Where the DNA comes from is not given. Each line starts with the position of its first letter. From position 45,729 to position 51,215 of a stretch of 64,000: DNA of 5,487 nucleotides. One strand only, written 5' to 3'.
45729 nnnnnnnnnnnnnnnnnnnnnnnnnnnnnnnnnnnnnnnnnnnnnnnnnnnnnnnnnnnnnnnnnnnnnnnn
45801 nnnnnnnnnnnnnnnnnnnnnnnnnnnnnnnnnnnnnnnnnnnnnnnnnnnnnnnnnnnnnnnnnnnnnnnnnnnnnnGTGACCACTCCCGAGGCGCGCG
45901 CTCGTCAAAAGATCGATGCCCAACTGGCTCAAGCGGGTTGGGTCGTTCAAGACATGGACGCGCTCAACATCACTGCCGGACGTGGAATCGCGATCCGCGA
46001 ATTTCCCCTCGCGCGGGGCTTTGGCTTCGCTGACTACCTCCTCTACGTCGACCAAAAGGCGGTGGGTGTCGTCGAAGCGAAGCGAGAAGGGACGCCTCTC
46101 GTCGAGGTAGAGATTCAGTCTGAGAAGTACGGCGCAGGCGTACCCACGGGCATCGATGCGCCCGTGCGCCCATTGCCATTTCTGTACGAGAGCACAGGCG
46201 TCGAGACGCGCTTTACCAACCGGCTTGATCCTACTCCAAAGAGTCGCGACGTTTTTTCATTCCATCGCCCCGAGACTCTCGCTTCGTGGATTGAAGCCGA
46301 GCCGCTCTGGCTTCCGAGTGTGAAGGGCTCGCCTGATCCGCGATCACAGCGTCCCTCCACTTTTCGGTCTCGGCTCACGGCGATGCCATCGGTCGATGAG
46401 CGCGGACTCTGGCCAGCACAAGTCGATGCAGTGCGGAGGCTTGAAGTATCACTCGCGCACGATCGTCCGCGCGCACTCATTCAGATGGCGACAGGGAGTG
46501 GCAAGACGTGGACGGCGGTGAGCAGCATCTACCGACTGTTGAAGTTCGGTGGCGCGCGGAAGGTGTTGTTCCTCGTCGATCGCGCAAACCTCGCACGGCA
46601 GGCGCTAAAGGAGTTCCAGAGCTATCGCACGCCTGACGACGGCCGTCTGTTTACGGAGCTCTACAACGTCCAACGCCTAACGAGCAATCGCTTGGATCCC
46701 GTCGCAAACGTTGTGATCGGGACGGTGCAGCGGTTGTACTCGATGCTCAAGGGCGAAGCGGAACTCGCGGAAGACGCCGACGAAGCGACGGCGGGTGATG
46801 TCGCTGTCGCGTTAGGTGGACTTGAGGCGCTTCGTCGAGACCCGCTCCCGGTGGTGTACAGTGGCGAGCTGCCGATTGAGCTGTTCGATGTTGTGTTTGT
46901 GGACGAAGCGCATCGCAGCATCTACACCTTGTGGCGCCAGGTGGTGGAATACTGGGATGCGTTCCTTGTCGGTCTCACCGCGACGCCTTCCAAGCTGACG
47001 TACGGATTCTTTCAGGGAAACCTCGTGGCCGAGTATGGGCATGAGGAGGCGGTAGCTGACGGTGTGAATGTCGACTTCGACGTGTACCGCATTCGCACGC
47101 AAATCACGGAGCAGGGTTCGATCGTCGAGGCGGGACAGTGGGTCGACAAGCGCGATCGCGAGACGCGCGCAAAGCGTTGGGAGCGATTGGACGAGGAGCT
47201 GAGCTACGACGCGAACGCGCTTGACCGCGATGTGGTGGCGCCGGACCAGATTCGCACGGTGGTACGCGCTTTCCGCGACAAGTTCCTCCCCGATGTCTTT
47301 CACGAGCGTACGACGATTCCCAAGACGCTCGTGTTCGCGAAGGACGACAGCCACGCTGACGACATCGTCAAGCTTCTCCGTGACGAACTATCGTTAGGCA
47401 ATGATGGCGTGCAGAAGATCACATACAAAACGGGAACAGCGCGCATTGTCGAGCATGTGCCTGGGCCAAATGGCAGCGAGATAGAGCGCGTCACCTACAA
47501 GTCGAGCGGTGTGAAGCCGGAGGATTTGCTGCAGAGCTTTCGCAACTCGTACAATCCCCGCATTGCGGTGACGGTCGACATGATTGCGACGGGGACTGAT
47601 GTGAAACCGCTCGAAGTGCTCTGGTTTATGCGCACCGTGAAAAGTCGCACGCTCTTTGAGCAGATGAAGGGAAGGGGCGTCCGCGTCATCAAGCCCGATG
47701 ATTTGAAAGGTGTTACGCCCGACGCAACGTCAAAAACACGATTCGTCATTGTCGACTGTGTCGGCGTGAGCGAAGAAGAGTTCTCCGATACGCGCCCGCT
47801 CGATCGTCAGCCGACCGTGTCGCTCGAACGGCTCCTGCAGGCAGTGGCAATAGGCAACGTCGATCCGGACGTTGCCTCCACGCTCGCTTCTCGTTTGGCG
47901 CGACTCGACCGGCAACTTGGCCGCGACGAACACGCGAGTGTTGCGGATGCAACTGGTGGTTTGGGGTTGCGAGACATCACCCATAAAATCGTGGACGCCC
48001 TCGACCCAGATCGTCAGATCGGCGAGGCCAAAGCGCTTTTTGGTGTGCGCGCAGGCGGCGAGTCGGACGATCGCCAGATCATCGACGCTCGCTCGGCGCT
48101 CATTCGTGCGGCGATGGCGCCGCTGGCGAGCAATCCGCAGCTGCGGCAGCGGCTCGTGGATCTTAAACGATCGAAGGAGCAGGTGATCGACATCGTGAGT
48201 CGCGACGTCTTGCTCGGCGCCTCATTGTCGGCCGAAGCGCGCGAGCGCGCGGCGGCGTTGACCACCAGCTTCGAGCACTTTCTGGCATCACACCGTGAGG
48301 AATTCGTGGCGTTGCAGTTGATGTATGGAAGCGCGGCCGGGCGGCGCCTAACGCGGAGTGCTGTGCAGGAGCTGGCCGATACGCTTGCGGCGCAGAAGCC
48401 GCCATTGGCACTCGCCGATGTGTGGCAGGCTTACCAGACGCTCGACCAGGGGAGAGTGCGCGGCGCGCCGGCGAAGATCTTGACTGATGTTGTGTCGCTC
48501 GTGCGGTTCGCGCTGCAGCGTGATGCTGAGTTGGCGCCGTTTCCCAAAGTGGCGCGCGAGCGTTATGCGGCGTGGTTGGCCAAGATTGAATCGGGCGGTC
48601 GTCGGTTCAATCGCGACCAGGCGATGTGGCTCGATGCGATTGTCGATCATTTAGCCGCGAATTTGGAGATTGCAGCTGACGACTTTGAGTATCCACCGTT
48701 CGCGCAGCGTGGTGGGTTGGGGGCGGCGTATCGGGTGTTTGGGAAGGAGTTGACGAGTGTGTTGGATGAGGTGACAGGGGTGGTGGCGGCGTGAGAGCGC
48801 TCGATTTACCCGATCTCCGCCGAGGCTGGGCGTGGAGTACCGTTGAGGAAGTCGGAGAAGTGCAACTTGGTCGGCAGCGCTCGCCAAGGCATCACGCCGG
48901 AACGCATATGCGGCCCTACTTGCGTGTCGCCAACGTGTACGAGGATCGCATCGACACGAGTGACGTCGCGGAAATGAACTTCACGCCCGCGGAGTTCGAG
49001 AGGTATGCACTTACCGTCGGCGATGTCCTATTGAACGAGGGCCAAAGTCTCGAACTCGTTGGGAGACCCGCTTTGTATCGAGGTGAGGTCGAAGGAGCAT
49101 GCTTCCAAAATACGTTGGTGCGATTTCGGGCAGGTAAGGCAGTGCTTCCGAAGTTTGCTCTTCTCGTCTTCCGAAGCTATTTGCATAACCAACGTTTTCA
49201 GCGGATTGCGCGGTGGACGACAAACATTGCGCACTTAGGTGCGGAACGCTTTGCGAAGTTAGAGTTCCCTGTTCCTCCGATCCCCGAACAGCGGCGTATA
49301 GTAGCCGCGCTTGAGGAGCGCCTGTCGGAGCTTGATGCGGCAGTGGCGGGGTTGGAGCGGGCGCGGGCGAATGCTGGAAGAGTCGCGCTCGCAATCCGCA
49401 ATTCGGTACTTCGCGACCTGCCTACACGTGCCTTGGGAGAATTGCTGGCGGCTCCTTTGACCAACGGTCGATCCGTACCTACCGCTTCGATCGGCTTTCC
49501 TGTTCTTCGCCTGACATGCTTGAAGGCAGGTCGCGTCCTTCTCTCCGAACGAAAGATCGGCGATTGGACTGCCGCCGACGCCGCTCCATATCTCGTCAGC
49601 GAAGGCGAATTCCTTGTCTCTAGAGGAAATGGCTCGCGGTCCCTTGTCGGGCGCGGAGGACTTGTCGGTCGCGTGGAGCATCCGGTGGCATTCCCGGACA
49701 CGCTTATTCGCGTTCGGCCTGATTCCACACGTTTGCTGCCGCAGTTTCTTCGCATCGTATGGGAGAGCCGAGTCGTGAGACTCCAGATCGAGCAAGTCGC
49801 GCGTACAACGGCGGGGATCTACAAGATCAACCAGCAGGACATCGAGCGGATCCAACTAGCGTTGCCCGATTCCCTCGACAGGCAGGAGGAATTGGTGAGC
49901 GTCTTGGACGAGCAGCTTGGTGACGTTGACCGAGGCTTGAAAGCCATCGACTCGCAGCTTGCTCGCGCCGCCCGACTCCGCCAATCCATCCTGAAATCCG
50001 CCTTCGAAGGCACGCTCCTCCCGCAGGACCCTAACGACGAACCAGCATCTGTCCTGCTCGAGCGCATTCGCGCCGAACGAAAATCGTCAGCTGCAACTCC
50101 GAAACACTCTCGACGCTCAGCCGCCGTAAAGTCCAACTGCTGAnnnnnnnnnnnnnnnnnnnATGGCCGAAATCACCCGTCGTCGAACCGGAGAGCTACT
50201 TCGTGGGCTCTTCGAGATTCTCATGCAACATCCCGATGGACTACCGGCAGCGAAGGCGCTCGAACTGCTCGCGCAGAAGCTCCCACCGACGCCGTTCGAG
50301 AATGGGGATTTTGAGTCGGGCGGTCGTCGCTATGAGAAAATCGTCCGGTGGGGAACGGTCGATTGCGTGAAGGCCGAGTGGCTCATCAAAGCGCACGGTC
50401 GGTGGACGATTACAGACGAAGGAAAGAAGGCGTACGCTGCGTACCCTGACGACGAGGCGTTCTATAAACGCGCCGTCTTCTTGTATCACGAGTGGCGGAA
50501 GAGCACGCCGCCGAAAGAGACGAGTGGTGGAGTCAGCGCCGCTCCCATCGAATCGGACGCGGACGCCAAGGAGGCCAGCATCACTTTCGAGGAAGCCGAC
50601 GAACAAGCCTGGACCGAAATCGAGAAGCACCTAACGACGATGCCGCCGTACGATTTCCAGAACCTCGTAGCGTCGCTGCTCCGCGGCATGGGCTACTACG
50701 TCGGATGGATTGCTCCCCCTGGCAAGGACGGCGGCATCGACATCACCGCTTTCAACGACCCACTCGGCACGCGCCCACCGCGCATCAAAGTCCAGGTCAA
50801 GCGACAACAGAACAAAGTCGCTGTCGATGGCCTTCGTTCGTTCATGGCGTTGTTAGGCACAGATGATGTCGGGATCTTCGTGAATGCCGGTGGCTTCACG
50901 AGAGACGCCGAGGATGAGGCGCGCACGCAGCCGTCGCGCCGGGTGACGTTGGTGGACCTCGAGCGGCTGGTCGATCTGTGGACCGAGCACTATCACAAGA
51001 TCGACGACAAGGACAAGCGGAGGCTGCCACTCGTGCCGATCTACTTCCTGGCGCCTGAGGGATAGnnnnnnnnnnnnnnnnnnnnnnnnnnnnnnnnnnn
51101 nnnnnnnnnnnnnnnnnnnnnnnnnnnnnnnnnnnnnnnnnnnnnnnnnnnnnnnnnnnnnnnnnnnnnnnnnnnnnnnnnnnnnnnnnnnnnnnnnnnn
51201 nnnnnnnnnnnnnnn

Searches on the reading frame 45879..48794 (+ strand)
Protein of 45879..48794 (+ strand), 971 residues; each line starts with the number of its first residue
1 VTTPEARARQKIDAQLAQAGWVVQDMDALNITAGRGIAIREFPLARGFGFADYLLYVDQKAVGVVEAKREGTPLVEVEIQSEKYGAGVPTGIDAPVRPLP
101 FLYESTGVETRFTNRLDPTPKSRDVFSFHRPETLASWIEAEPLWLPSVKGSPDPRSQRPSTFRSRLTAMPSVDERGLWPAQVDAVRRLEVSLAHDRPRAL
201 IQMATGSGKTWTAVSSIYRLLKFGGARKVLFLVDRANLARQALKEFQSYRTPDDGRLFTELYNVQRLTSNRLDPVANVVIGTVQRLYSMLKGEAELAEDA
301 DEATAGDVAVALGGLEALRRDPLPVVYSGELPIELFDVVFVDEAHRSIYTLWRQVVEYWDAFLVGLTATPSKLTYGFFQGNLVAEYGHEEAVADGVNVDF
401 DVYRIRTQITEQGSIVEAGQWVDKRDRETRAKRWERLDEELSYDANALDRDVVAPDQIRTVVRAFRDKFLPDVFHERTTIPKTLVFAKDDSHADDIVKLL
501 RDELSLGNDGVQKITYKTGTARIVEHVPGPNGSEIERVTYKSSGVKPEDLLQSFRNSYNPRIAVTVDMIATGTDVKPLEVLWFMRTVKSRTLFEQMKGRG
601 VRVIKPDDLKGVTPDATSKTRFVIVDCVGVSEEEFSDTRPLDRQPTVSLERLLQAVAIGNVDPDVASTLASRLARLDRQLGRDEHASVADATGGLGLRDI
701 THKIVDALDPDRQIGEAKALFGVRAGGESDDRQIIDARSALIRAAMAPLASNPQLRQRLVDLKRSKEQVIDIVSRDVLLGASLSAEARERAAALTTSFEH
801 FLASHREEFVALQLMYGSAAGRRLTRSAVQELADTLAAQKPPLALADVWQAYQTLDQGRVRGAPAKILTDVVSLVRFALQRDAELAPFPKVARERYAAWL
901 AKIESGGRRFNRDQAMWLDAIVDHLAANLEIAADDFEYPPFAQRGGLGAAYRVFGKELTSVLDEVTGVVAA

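Call 30: search_protein_families(library=pfam, max_evalue=0.000001, proteins=[window:45879-48794:+])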
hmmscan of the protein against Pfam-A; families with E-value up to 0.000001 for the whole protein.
window:45879-48794:+ (971 aa): 4 families
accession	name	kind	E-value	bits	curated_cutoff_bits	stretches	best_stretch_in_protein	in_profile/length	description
PF04851.21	ResIII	-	1e-31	110.5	22.5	1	179-371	6-163/164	Type III restriction enzyme, res subunit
PF08463.15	EcoEI_R_C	-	3e-28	99.4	24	1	794-965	3-158/163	EcoEI R protein C-terminal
PF18766.7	SWI2_SNF2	-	1.1e-15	58.4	26.7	1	181-407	2-194/221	SWI2/SNF2 ATPase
PF00270.35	DEAD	-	1.7e-08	34.8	26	1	197-290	15-109/167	DEAD/DEAH box helicase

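Call 31: search_protein_families(library=padloc, max_evalue=0.00001, proteins=[window:45879-48794:+])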
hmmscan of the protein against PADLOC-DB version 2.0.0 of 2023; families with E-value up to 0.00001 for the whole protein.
window:45879-48794:+ (971 aa): 8 families
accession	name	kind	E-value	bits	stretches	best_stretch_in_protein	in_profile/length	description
PDLC03042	REase_I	-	3.7e-47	158.4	1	99-656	374-875/1170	Type I restriction enzyme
PDLC03047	REase_I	-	1e-32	110.9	2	333-629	454-724/1107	Type I restriction enzyme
PDLC03049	REase_I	-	1e-25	87.9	2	334-650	283-559/807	Type I restriction enzyme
PDLC03048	REase_I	-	6.2e-10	35.8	1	203-296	276-365/976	Type I restriction enzyme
PDLC03659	mREase_IV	-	7.5e-10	35.3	0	332-405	332-411/945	Type IV methyl-directed restriction enzyme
PDLC02707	PbeA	-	5.1e-09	33.3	1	172-250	248-322/672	PbeA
PDLC02704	PbeA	-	1.6e-06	24.9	0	162-248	242-326/682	PbeA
PDLC03658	mREase_IV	-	7.8e-06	21.9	0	336-372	336-373/953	Type IV methyl-directed restriction enzyme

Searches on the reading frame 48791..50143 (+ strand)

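Call 30: search_protein_families(library=pfam, max_evalue=0.000001, proteins=[window:48791-50143:+])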
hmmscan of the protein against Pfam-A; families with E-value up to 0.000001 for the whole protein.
window:48791-50143:+ (450 aa): 1 family
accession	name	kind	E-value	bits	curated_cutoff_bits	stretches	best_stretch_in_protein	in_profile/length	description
PF01420.25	Methylase_S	-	4.3e-08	34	22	0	12-176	3-151/168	Type I restriction modification DNA specificity domain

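Call 31: search_protein_families(library=padloc, max_evalue=0.00001, proteins=[window:48791-50143:+])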
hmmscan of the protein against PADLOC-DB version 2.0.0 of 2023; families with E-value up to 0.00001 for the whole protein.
window:48791-50143:+ (450 aa): 84 families (the best 25 are shown)
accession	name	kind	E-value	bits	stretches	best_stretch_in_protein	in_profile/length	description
PDLC03176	Specificity_I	-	2.3e-114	381.3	3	13-195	225-407/585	Type I specificity subunit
PDLC03189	Specificity_I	-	5.9e-82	274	2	6-190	217-396/459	Type I specificity subunit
PDLC03127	Specificity_I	-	1.2e-75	253.4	2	233-442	279-486/571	Type I specificity subunit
PDLC03107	Specificity_I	-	1.4e-73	246.2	2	146-409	128-392/392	Type I specificity subunit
PDLC03159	Specificity_I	-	1.7e-54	183.4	2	9-202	5-194/509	Type I specificity subunit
PDLC03167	Specificity_I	-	3.5e-54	182.2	1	8-183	6-181/537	Type I specificity subunit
PDLC03109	Specificity_I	-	4.9e-54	181.8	2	234-446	322-533/591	Type I specificity subunit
PDLC03096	Specificity_I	-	1.7e-46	157.3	2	12-190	367-547/658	Type I specificity subunit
PDLC03148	Specificity_I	-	3.1e-46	156.1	2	34-182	279-427/453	Type I specificity subunit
PDLC03100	Specificity_I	-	7.8e-43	145.4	2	158-407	145-390/392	Type I specificity subunit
PDLC03179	Specificity_I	-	8.7e-40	135.2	3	11-202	392-583/589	Type I specificity subunit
PDLC03171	Specificity_I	-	2.3e-37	126.9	2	313-445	507-637/653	Type I specificity subunit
PDLC03072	Specificity_I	-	9.4e-37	125.1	2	13-190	237-416/448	Type I specificity subunit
PDLC03069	Specificity_I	-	9.9e-37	124.9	2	154-409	134-387/387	Type I specificity subunit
PDLC03134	Specificity_I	-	8.6e-36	121.6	2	12-215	5-198/428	Type I specificity subunit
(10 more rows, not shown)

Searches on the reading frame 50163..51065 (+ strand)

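Call 30: search_protein_families(library=pfam, max_evalue=0.000001, proteins=[window:50163-51065:+])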
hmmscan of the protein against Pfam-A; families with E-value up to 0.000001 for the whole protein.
window:50163-51065:+ (300 aa): 1 family
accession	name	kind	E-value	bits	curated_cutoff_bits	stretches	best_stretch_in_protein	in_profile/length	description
PF04471.18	Mrr_cat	-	2e-23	83.1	21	1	158-272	2-114/115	Restriction endonuclease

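Call 31: search_protein_families(library=padloc, max_evalue=0.00001, proteins=[window:50163-51065:+])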
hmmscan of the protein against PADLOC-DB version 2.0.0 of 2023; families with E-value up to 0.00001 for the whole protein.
window:50163-51065:+ (300 aa): 5 families
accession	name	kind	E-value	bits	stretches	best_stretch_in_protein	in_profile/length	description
PDLC04819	PDC-S02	-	3e-40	136.5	1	129-295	164-328/334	-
PDLC04815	PDC-S02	-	1.4e-26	91.6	1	128-297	175-342/346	-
PDLC04806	PDC-S02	-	8e-20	69.3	1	143-290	168-317/324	-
PDLC04796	PDC-S02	-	1.5e-15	55.1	1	135-283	218-367/390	-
PDLC03657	mREase_IV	-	2.4e-12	44.8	1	76-283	77-301/317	Type IV methyl-directed restriction enzyme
